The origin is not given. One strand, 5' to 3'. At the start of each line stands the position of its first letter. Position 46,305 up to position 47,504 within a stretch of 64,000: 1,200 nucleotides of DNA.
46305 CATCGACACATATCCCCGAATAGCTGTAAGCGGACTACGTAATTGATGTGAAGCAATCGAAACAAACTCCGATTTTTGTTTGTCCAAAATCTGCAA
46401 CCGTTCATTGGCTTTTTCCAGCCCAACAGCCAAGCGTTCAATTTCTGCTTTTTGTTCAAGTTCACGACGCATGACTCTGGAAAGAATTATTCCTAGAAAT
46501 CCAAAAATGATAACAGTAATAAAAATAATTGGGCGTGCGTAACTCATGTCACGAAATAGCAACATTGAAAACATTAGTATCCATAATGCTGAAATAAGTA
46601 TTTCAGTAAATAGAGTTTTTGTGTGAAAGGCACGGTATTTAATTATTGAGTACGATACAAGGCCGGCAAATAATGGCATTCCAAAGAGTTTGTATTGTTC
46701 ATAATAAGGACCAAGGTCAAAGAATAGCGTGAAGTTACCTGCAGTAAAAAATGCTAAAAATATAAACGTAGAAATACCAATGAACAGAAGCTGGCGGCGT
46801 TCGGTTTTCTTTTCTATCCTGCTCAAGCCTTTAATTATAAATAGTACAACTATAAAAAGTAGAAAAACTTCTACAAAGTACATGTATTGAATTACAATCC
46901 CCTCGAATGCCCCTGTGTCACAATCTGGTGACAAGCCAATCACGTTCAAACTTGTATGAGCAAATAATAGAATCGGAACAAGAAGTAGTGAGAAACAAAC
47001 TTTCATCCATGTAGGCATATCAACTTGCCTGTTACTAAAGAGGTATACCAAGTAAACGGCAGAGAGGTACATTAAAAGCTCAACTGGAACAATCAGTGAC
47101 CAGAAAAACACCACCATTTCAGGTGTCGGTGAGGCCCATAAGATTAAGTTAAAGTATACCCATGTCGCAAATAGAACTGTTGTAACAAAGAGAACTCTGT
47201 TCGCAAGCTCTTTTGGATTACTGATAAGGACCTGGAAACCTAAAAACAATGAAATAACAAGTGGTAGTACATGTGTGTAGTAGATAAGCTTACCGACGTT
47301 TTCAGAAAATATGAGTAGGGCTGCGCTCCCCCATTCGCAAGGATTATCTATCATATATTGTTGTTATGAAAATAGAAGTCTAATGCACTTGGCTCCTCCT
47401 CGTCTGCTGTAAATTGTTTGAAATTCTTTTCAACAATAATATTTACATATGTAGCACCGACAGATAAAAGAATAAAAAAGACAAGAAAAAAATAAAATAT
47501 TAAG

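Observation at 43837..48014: Compact operon: SET-domain protein plus two tandem [small TM peptide + multi-TM histidine kinase] modules, with no response regulator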

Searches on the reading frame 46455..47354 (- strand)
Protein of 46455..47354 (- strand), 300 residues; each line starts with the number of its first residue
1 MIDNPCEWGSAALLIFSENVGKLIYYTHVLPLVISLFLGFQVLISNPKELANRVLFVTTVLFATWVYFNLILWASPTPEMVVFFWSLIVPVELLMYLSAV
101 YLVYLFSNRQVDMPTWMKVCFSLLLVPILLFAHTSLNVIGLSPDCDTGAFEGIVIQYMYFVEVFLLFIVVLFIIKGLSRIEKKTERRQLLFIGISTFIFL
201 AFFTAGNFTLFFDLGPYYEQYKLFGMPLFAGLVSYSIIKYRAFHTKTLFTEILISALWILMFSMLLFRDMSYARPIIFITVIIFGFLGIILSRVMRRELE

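Call 10: find_homologous_proteins(query=window:46455-47354:-, max_evalue=0.001)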
Query window:46455-47354:- (300 aa): 7 proteins with E <= 0.001 among 2548 candidates.
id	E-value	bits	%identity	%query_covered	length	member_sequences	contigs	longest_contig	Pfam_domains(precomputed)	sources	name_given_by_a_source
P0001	4.9e-95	337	54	98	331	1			-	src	-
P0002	9.9e-95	336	54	98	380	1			-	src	-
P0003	1.6e-78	282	63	69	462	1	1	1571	PF02518.32,PF00512.32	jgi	jgi:signal transduction histidine kinase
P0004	2.1e-67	246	46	90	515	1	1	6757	PF02518.32,PF16927.12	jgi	-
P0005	1.8e-53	200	51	61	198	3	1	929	-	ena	-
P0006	5.1e-45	173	58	48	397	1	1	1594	PF02518.32,PF00512.32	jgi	jgi:signal transduction histidine kinase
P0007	2.2e-41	161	42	73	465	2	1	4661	PF02518.32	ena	-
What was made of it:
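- Tried and rejected: The word-indexed protein search with the kinase sensor domain found only 7 relatives (call 10), which made the family look very rare.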

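Call 12: find_encoding_contigs(protein=P0004, flank=10000)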
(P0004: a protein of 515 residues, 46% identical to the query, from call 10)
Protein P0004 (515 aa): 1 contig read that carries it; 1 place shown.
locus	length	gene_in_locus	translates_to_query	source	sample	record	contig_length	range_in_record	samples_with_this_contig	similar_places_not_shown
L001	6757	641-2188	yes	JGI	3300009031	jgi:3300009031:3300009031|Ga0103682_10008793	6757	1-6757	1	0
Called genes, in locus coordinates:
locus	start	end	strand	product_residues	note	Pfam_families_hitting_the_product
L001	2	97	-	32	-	?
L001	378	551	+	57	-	-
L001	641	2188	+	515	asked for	PF16927:HisKA_7TM (weak), PF02518:HATPase_c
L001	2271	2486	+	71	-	-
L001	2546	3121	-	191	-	-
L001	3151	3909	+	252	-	PF00005:ABC_tran, PF13304:AAA_21 (weak)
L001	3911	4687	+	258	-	PF01061:ABC2_membrane, PF12698:ABC2_membrane_3 (weak)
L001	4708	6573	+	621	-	PF00009:GTP_EFTU, PF01926:MMR_HSR1 (weak), PF03144:GTP_EFTU_D2, PF22042:EF-G_D2 (weak), PF00679:EFG_C, PF21018:BipA_C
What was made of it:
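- On HisKA_7TM (PF16927): One relative has a precomputed weak hit (call 12).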

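Call 13: find_encoding_contigs(protein=P0007, flank=10000)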
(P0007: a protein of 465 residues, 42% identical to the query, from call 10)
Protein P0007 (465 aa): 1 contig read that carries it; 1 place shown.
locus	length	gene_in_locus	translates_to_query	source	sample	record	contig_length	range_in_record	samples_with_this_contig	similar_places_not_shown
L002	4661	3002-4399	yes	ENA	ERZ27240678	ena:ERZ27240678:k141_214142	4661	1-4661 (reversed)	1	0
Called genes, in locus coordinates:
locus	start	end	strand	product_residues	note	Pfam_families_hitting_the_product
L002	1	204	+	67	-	?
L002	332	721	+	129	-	PF02675:AdoMet_dc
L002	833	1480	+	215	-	-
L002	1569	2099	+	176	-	PF00856:SET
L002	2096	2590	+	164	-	PF00856:SET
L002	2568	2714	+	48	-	-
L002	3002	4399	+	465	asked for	PF02518:HATPase_c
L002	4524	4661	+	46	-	?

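Call 20: find_related_loci(query=A1, collection=genome_contigs, flank=8000)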
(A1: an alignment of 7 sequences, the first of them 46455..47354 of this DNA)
Query A1 (300 aa) in genome_contigs; peptide patterns used: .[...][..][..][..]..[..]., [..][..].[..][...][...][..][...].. (x = any residue, [..] = any of these).
88 stretches matched a pattern; 54 encode a relative of the query (tblastn E <= 1e-3); 54 distinct loci.
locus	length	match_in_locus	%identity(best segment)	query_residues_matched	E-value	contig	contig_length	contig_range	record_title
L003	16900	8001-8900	88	1-300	1e-176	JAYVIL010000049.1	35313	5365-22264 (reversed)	MAG: Candidatus Kaiserbacteria bacterium isolate GL51_DN_metabinner_26 GL51_DN_metabinner_26_48, whole genome shotgun se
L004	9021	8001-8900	66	1-300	5e-140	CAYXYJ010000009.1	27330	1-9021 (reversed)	MAG TPA_asm: uncultured Candidatus Saccharibacteria bacterium isolate binchicken_co179_48 genome assembly, contig: NODE_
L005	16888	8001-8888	51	4-300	2e-96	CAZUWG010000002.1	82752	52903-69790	MAG TPA_asm: uncultured Candidatus Saccharibacteria bacterium isolate SRP319275_co5_76 genome assembly, contig: NODE_78_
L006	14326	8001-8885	48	6-300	2e-89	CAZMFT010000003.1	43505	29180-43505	MAG TPA_asm: uncultured Candidatus Saccharibacteria bacterium isolate SRP278252_co2_7 genome assembly, contig: NODE_1524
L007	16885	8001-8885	51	6-300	6e-86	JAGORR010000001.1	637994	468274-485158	MAG: Candidatus Paceibacterota bacterium isolate Gw_Eff_bin_28 Gw_Eff_2_length_637994_cov_24.620636, whole genome shotgu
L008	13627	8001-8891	45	6-300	1e-78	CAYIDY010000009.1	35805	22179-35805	MAG TPA_asm: uncultured Candidatus Saccharibacteria bacterium isolate ERP119705_co18_676 genome assembly, contig: NODE_1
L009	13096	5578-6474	40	6-300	5e-68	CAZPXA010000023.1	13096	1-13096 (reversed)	MAG TPA_asm: uncultured Candidatus Saccharibacteria bacterium isolate binchicken_co134_412 genome assembly, contig: NODE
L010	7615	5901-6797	41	6-300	4e-67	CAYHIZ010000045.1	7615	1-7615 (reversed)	MAG TPA_asm: uncultured Candidatus Saccharibacteria bacterium isolate ERP119705_co13_459 genome assembly, contig: NODE_1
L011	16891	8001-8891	38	5-300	2e-61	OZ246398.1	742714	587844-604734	MAG: uncultured Candidatus Saccharibacteria bacterium isolate SRP292972_co1_38 genome assembly, chromosome: 1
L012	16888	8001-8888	39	5-300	2e-61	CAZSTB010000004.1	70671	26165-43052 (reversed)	MAG TPA_asm: uncultured Bdellovibrionales bacterium isolate SRP011637_co1_57 genome assembly, contig: NODE_49_length_706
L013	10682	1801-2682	39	6-300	7e-58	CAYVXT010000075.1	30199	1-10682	MAG TPA_asm: uncultured Candidatus Saccharibacteria bacterium isolate binchicken_co200_56 genome assembly, contig: k141_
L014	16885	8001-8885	37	6-299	3e-54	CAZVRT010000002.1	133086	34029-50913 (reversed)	MAG TPA_asm: uncultured Candidatus Saccharibacteria bacterium isolate SRP344714_co1_161 genome assembly, contig: NODE_29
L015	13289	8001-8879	38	6-299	3e-52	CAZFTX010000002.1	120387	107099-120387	MAG TPA_asm: uncultured Candidatus Saccharibacteria bacterium isolate SRP342105_co1_257 genome assembly, contig: NODE_17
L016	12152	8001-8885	35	6-299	2e-51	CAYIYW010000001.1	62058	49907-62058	MAG TPA_asm: uncultured Candidatus Saccharibacteria bacterium isolate ERP119705_co9_37 genome assembly, contig: NODE_329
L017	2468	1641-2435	37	4-267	8e-52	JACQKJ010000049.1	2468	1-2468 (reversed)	MAG: Candidatus Komeilibacteria bacterium isolate NC_groundwater_1174_Ag_S-0.1um_52_33 S_p1_S3_coassembly_k141_1191513,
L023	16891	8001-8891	36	6-300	6e-48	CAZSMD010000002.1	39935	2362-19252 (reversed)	MAG TPA_asm: uncultured Candidatus Saccharibacteria bacterium isolate SRP329715_co1_115 genome assembly, contig: NODE_13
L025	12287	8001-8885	35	6-300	8e-48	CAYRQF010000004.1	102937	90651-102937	MAG TPA_asm: uncultured Candidatus Saccharibacteria bacterium isolate SRP286056_co2_43 genome assembly, contig: NODE_184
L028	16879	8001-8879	34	6-297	2e-46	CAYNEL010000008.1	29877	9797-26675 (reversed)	MAG TPA_asm: uncultured Bdellovibrionales bacterium isolate SRP173033_co3_22 genome assembly, contig: NODE_1657_length_2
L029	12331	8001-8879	36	5-297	1e-45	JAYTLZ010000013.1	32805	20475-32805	MAG: Candidatus Paceibacterota bacterium isolate GFS_3417 GFS_3417_12, whole genome shotgun sequence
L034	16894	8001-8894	36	1-299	1e-43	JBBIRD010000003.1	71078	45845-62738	MAG: Candidatus Moraniibacteriota bacterium isolate SLS170214_bin_341 NODE_43_length_71078_cov_5.781789, whole genome sh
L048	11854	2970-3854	39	6-299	7e-55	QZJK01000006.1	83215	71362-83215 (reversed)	MAG: Candidatus Parcubacteria bacterium isolate SURF_41 Ga0104751_1000267, whole genome shotgun sequence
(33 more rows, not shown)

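Call 46: search_protein_families(library=pfam, proteins=[window:46455-47354:-, L012:4281-4868:+], max_evalue=10)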
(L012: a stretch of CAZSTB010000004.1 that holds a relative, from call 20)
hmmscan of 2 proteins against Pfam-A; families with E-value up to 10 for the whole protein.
window:46455-47354:- (300 aa): 2 families
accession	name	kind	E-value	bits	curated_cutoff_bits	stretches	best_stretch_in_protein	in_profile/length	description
PF16927.11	HisKA_7TM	-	0.0078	16.5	28.6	1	31-244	5-221/224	N-terminal 7TM region of histidine kinase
PF16083.10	Phage_holin_3_3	-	0.55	10.8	28.4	1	228-288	8-70/78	LydA holin phage, holin superfamily III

L012:4281-4868:+ (196 aa): 0 families
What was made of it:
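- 45693..47354 (-): HK-2: sensor histidine kinase with about 9 TM helices, N-terminus outside, then a coiled linker, HisKA and HATPase_c. The TM domain matches HisKA_7TM only weakly (E 0.0078, below cut-off; call 46).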

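Call 57: find_homologous_proteins(query=L005:6727-7851:+, max_evalue=0.001)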
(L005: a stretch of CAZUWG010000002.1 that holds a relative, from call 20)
Query L005:6727-7851:+ (375 aa): 12 proteins with E <= 0.001 among 8000 candidates.
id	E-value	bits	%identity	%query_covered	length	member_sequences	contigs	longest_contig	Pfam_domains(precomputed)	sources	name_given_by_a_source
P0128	9.4e-252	853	100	100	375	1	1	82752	PF00856.34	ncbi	-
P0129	3.2e-77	278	40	99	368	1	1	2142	PF00856.34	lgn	-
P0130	5.1e-72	261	59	55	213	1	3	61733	-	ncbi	-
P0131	1.4e-70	256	55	56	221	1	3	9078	-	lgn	-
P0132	1.4e-69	253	56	55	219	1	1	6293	-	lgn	-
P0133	1.6e-69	253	54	57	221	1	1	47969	-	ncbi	-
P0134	2.2e-63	233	53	57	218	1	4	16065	-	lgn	-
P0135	1.3e-62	230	50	56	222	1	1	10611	-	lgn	-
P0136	9.7e-62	227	51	55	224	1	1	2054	-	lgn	-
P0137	1.2e-61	227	51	57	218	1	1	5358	-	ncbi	-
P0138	1.8e-45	174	34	44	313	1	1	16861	PF00856.34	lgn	-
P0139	4.1e-11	61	34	37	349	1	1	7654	PF00856.34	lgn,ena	-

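Call 68: predict_structure(alignment_id=A3)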
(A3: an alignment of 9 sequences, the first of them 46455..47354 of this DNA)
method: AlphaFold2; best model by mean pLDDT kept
length: 300 residues; sequences in the alignment: 9
mean_pLDDT: 70.4   pTM: 0.72
mean pLDDT of the five models: 70.4, 68.0, 66.2, 63.5, 63.4
residues with pLDDT >= 90: 33; 70-90: 114; 50-70: 127; < 50: 26
segments of 3 or more residues with pLDDT < 50: 1-14, 145-147, 243-246
pLDDT, mean of each block of 10 residues (from residue 1): 37 50 63 70 71 83 82 67 79 90 89 90 86 75 56 84 93 93 84 85 76 59 62 59 50 54 52 56 61 55
secondary structure, 60 per line:
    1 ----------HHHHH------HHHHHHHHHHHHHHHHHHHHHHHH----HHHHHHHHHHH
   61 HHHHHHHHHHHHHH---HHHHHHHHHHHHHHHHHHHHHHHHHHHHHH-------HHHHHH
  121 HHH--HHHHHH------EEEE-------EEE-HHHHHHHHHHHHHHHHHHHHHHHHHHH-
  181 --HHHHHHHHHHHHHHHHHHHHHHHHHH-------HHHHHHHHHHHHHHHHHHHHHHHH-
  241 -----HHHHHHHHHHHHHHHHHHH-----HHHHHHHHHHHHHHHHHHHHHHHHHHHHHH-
elements in order: H11-15 H22-45 H50-74 H78-107 H115-123 H126-131 E138-141 E149-151 H153-179 H183-208 H216-239 H246-264 H270-299
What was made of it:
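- The kinase TM-domain model has only moderate confidence, pLDDT 70 (call 68).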

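Call 71: search_protein_representatives(alignment_id=A4)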
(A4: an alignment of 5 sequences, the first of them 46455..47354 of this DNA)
Query: 5 sequences, 300 profile positions. Proteins with E-value up to 0.001 (for the whole library): 1090; up to 1e-10: 543; up to 1e-30: 273. The best 150 are listed.
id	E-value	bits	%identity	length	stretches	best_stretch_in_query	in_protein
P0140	1.3e-155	533.6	-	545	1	1-300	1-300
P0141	9.1e-118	409.3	-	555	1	1-298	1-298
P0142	1.1e-116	405.7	-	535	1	1-299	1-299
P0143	3.5e-96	338.4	-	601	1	1-300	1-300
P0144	2.6e-92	325.7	-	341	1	4-300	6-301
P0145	2.0e-89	316.2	-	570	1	3-299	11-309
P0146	3.6e-88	312.1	-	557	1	4-300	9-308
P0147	3.8e-88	312.0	-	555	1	4-300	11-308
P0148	3.7e-86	305.5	-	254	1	5-254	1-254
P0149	5.9e-86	304.8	-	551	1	5-300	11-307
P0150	6.7e-84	298.1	-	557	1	5-300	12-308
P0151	7.9e-84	297.8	-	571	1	4-300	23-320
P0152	1.2e-83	297.2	-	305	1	1-229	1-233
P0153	6.8e-83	294.8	-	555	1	2-299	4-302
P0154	3.3e-82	292.5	-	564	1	3-298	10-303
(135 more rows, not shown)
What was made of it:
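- Closest known: HisKA_7TM. Different: The family holds about 1090 clusters at 50% identity (call 71).
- Tried and rejected: The exhaustive profile search found 1090 clusters (call 71).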

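Call 85: search_protein_families(library=pfam, proteins=[L028:11391-12236:+, L034:11197-12033:+, L023:9657-10130:-, L023:14981-15745:-, L025:6262-6690:-, L015:6378-6770:-, L048:2796-4592:+, P0129, L012:4281-4868:+], max_evalue=0.001)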
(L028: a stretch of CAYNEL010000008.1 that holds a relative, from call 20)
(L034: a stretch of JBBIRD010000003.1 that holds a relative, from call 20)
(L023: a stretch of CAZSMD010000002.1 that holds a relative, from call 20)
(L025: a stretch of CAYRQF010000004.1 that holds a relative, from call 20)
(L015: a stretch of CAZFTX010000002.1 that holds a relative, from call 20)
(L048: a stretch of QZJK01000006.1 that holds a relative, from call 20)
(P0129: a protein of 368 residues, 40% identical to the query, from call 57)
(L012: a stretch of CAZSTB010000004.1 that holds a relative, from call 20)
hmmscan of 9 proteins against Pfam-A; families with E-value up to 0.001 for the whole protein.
L028:11391-12236:+ (282 aa): 2 families
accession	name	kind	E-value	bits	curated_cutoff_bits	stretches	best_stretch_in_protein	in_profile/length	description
PF00072.30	Response_reg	-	6.2e-42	142.7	30.2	2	17-130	1-110/111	Response regulator receiver domain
PF23198.2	PDE8A_N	-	7.3e-05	23.2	29.6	0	167-241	19-95/147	PDE8A-like, N-terminal domain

L034:11197-12033:+ (279 aa): 1 family
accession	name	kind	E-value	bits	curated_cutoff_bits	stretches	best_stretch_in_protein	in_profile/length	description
PF00072.30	Response_reg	-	7.7e-41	139.2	30.2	2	7-119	2-110/111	Response regulator receiver domain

L023:9657-10130:- (158 aa): 1 family
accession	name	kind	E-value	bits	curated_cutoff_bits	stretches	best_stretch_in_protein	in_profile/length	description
PF00072.30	Response_reg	-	2.6e-15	57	30.2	1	33-135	2-101/111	Response regulator receiver domain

L023:14981-15745:- (255 aa): 2 families
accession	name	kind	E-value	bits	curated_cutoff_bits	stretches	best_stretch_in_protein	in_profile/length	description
PF00072.30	Response_reg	-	5e-25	88.3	30.2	1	30-140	1-111/111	Response regulator receiver domain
PF00486.34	Trans_reg_C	-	1.2e-22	80.2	26.2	1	174-246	3-76/77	Transcriptional regulatory protein, C terminal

L025:6262-6690:- (143 aa): 1 family
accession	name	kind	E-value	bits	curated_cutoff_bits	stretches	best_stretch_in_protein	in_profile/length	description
PF00072.30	Response_reg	-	7.3e-27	94.2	30.2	1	29-140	1-111/111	Response regulator receiver domain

L015:6378-6770:- (131 aa): 1 family
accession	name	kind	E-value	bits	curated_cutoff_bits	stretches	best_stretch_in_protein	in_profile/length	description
PF00072.30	Response_reg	-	9.9e-21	74.4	30.2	1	12-126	1-110/111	Response regulator receiver domain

L048:2796-4592:+ (599 aa): 2 families
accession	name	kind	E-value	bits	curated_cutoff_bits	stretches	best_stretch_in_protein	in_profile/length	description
PF02518.31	HATPase_c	-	2.1e-26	92.9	26.4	1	486-598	1-109/111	Histidine kinase-, DNA gyrase B-, and HSP90-like ATPase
PF13589.12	HATPase_c_3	-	0.00016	22.2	25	1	493-551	4-61/137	Histidine kinase-, DNA gyrase B-, and HSP90-like ATPase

P0129 (368 aa): 1 family
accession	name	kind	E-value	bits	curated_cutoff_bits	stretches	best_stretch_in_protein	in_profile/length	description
PF00856.33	SET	-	1.3e-11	45.3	22.4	1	217-307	1-104/105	SET domain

L012:4281-4868:+ (196 aa): 0 families
